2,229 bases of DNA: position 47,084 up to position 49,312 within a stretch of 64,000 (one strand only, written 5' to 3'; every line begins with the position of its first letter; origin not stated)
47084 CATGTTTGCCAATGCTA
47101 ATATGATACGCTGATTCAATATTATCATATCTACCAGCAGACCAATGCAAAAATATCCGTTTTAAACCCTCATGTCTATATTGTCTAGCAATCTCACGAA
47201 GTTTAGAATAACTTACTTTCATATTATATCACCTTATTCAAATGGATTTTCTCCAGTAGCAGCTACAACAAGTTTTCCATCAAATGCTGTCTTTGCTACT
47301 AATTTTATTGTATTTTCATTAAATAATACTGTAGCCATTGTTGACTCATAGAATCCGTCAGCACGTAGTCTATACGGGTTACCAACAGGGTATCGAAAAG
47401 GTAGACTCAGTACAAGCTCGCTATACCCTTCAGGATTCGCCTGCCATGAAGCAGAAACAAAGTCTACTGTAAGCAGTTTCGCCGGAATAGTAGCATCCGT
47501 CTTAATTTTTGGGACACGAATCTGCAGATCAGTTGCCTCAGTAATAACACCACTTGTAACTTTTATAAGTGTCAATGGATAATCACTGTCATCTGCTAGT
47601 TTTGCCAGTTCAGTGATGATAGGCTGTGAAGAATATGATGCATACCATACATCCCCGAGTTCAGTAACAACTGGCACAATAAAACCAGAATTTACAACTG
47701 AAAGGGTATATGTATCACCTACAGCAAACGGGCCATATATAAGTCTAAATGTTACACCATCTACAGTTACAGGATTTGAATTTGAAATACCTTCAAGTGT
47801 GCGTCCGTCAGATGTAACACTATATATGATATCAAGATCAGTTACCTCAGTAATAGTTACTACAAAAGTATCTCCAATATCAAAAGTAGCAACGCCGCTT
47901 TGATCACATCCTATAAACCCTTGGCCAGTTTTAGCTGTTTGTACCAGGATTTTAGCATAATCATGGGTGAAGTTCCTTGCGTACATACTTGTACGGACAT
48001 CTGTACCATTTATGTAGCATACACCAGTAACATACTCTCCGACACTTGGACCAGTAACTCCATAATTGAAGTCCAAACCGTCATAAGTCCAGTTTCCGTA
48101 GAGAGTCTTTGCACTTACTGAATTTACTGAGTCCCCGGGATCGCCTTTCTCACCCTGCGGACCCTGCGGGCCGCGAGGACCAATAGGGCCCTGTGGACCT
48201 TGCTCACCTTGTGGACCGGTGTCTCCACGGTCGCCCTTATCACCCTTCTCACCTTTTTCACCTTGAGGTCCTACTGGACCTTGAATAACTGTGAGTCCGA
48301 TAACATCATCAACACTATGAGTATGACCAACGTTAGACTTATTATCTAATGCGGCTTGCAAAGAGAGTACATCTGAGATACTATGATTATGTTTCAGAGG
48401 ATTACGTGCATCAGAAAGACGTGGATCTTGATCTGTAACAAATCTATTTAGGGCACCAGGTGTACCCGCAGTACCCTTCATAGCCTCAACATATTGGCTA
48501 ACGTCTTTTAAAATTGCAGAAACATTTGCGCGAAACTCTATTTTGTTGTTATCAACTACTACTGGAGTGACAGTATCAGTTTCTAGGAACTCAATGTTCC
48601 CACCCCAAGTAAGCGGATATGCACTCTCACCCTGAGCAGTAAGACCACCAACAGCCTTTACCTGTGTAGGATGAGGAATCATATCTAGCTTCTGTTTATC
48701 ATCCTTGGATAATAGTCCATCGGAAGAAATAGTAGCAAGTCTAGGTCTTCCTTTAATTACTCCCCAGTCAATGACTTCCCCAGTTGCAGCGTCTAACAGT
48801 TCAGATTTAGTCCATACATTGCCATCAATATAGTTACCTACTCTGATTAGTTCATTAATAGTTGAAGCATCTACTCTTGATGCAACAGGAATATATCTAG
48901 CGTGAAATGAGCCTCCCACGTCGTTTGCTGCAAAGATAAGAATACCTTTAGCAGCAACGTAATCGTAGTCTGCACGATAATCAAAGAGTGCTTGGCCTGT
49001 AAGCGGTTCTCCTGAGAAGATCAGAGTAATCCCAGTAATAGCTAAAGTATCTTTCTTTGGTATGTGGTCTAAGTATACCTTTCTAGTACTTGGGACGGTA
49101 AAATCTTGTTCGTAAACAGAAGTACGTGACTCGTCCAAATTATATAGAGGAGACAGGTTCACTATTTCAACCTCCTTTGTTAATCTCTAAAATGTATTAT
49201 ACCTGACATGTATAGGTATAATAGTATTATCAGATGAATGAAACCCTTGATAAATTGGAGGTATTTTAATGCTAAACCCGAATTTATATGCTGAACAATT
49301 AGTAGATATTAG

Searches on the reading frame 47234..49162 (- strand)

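Call 22: search_protein_families(library=phrogs, proteins=[window:47234-49162:-], max_evalue=0.00001)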
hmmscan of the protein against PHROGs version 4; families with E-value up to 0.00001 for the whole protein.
window:47234-49162:- (642 aa): 22 families
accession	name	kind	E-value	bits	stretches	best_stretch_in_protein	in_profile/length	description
phrog_5073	-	tail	1.8e-17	64.5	1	293-346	283-369/519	tail fiber protein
phrog_6320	-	tail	4.8e-17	63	1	293-350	165-222/745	tail fiber protein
phrog_819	-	tail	1.6e-16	60.7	1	294-344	632-683/1024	tail protein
phrog_366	-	tail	3.9e-15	57.2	1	271-345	297-371/474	tail fiber protein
phrog_1658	-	unknown function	2.9e-14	54.4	1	274-345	34-111/239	-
phrog_17587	-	tail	1e-11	45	1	294-344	362-412/641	tail fiber protein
phrog_38806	-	unknown function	1.6e-09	38.6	1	282-388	60-170/285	-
phrog_8745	-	tail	2.9e-09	35.8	1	293-382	1384-1475/1803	tail fiber protein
phrog_13892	-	tail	3.1e-09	37.4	1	293-345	34-86/676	minor tail protein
phrog_33406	-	tail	3e-08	33.4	1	294-345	187-238/651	tail fiber protein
phrog_32123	-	unknown function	4.6e-08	32.8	1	289-344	248-303/532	-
phrog_26654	-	unknown function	6.1e-08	33.4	1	294-349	102-157/360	-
phrog_1806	-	tail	1.2e-07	32.3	1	288-349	171-236/276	collagen like minor tail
phrog_14726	-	tail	4.8e-07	29.9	1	315-353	188-226/537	tail fiber protein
phrog_3420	-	unknown function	1e-06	27.7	1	287-420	223-356/929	-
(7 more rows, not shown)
